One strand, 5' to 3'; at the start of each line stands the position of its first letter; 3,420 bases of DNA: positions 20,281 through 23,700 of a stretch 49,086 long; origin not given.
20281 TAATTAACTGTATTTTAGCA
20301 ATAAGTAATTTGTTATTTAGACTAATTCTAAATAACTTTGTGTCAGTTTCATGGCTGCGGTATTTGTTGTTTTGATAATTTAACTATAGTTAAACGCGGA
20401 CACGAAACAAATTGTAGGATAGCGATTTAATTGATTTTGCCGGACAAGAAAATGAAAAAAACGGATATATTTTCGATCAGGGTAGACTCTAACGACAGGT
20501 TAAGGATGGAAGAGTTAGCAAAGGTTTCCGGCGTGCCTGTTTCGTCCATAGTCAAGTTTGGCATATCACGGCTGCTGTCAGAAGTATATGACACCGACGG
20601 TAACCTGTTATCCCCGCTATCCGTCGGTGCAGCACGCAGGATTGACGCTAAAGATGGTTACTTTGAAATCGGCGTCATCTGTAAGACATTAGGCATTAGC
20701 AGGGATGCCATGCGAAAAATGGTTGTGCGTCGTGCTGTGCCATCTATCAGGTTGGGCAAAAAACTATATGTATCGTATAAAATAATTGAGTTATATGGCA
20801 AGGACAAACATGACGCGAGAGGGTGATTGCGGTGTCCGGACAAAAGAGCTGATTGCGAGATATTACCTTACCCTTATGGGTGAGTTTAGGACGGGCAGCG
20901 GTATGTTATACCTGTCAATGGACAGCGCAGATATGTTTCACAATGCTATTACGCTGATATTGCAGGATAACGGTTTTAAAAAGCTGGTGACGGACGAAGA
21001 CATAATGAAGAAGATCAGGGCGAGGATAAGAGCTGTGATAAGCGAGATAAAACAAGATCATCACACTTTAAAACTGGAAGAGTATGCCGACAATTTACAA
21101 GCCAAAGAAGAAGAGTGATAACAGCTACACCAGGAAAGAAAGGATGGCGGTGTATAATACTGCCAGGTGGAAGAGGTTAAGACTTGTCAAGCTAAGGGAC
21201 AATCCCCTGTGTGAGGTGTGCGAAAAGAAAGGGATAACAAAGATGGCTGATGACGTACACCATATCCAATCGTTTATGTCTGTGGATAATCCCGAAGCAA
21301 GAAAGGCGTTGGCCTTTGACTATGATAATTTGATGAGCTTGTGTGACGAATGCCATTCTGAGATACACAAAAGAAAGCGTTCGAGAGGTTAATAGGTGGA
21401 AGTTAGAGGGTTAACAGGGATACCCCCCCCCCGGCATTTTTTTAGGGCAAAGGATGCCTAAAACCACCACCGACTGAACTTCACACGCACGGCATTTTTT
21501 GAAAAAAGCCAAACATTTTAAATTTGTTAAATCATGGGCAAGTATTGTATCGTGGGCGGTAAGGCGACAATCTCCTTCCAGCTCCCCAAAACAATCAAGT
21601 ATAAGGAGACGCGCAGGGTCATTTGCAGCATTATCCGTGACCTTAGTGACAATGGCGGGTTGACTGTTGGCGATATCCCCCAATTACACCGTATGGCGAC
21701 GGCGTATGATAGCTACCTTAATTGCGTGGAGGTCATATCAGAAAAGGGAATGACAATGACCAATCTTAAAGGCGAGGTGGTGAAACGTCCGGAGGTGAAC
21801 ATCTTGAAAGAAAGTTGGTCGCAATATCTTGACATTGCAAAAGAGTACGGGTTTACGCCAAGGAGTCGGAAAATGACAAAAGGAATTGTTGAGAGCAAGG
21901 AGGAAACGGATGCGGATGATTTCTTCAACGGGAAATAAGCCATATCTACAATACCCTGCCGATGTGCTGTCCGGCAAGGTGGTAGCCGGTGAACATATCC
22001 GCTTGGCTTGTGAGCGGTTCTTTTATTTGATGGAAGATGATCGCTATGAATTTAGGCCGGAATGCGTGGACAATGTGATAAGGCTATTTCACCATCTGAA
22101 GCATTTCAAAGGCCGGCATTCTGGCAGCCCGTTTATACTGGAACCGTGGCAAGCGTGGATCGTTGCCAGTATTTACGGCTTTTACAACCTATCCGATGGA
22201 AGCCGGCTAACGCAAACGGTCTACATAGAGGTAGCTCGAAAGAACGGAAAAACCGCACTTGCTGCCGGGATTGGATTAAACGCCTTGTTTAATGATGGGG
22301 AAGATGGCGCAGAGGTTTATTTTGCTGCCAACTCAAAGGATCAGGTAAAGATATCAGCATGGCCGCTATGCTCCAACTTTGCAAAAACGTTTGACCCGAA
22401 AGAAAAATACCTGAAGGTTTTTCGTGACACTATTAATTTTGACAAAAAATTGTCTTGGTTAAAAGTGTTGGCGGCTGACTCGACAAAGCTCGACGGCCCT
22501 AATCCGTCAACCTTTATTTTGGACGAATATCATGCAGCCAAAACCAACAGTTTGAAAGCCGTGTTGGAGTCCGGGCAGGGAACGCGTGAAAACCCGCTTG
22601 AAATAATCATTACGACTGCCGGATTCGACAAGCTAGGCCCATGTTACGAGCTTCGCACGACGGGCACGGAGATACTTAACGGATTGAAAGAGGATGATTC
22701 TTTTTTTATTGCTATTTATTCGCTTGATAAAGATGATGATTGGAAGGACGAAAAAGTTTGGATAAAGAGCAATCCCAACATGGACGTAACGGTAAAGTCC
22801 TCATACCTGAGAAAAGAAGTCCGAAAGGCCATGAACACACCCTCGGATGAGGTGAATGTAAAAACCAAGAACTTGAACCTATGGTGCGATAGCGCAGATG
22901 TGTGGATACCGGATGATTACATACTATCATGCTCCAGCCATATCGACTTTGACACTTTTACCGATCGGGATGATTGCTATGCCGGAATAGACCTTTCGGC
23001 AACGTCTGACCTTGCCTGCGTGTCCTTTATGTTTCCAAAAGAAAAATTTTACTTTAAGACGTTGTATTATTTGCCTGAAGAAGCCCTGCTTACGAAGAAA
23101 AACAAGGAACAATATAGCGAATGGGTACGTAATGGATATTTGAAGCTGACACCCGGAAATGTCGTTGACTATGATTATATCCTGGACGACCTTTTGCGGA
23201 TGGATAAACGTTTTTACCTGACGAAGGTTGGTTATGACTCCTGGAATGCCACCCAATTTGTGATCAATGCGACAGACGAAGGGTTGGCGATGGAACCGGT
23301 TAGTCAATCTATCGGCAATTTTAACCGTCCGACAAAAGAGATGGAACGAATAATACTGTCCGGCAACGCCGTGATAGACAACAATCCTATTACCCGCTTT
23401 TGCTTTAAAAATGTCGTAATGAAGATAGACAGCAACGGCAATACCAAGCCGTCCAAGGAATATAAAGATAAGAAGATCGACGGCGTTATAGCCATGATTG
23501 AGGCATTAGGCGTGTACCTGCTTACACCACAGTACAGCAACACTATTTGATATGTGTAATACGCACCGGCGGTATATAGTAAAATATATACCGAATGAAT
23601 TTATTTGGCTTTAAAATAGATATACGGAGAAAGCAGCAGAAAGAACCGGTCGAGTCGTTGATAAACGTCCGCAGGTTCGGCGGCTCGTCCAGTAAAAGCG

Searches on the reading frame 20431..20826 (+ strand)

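Call 37: search_protein_families(library=phrogs, max_evalue=0.001, proteins=[window:20431-20826:+])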
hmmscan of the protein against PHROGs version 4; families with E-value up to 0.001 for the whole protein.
window:20431-20826:+ (131 aa): 0 families

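Call 99: search_protein_families(library=pfam, max_evalue=0.01, proteins=[window:20431-20826:+])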
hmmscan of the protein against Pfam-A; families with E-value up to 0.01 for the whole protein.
window:20431-20826:+ (131 aa): 1 family
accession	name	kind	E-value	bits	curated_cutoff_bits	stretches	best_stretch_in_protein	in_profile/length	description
PF12728.13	HTH_17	-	0.0061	17.2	27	0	83-116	7-40/51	Helix-turn-helix domain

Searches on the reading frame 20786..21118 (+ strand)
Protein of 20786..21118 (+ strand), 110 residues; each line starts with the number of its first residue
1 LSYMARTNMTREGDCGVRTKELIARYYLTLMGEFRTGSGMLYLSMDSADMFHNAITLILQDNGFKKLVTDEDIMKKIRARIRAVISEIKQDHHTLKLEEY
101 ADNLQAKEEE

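Call 37: search_protein_families(library=phrogs, max_evalue=0.001, proteins=[window:20786-21118:+])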
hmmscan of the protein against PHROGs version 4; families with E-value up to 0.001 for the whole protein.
window:20786-21118:+ (110 aa): 0 families

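Call 99: search_protein_families(library=pfam, max_evalue=0.01, proteins=[window:20786-21118:+])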
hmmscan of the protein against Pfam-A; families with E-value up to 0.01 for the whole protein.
window:20786-21118:+ (110 aa): 1 family
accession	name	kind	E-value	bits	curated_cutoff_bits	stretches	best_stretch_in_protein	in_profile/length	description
PF11186.13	DUF2972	-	0.0078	16.6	22.2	1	48-94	93-139/199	Protein of unknown function (DUF2972)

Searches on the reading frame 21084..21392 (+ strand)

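Call 99: search_protein_families(library=pfam, max_evalue=0.01, proteins=[window:21084-21392:+])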
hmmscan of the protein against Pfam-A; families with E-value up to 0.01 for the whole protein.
window:21084-21392:+ (102 aa): 1 family
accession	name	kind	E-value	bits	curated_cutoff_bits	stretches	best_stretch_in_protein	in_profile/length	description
PF01844.29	HNH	-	1.7e-08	34.9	21.4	1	43-97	1-47/47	HNH endonuclease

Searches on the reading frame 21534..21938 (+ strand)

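Call 99: search_protein_families(library=pfam, max_evalue=0.01, proteins=[window:21534-21938:+])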
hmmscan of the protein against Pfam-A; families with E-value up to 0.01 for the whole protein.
window:21534-21938:+ (134 aa): 1 family
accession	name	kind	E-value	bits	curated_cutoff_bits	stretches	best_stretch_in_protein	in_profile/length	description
PF05119.17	Terminase_4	-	4.9e-15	56.2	24.7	1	33-114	8-90/98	Phage terminase, small subunit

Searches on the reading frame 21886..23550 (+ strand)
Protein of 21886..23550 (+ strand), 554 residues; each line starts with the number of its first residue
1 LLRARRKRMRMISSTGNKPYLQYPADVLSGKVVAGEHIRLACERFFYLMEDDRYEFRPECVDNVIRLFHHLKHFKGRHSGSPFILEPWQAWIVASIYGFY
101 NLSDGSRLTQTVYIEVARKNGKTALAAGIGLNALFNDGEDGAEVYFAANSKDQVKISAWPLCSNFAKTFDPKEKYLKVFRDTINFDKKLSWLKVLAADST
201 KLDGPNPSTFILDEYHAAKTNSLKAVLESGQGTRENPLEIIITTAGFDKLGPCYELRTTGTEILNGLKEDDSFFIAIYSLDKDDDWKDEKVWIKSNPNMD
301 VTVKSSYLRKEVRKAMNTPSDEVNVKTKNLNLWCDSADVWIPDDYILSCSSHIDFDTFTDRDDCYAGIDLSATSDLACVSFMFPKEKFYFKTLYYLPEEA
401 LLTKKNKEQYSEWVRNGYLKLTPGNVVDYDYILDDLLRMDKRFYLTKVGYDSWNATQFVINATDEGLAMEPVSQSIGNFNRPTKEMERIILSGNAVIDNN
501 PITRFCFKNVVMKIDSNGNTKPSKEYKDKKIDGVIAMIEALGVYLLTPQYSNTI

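Call 50: search_dna_similar(query=window:21886-23550:+, collection=phages, mode=protein, max_rows=8)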
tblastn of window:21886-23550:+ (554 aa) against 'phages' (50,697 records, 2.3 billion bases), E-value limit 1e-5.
Records with a match: 2971; places in all: 2975; records where one place covers at least 80% of the query: 2365.
Best place of each record, by identity: <60% 2971.
By first word of the organism name: Streptococcus 433; Lactococcus 424; Staphylococcus 283; Vibrio 223; Mycobacterium 156; Enterococcus 144; Arthrobacter 112; Paenibacillus 110; Gordonia 97; Streptomyces 76; and 110 more.
By host as written in the record: - 392; Lactococcus lactis 256; Streptococcus thermophilus 127; Mycobacterium smegmatis mc2 155 108; Staphylococcus aureus 78; Arthrobacter sp. ATCC 21022 62; Gordonia terrae 3612 56; Ralstonia solanacearum 49; and 779 more.
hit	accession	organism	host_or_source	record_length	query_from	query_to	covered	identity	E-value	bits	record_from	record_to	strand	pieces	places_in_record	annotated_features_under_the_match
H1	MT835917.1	Bacteriophage sp.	human fecal samples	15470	138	554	75%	55.5%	2e-133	434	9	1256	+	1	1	record has no annotation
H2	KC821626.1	Cellulophaga phage phi39:1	Cellulophaga baltica NN015839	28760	19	542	95%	35.8%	2e-77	272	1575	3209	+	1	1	phage terminase large subunit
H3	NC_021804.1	Cellulophaga phage phi39:1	Cellulophaga baltica NN015839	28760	19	542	95%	35.8%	2e-77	272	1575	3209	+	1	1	terminase large subunit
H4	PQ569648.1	Klebsiella phage P12620-1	Klebsiella sp.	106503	5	544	97%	34.4%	6e-80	279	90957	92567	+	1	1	hypothetical protein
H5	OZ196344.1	Vibrio phage K396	Seawater and oysters mix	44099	12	546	97%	34.6%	4e-75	265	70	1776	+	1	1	terminase large subunit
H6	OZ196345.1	Vibrio phage K394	Seawater and oysters mix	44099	12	546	97%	34.6%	4e-75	265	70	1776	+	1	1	terminase large subunit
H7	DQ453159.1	Geobacillus virus E2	Geobacillus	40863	4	541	97%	34.2%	7e-72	256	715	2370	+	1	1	putative terminase large subunit | putative terminase small subunit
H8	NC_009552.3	Geobacillus virus E2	Geobacillus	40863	4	541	97%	34.2%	7e-72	256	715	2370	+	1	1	terminase large subunit | terminase small subunit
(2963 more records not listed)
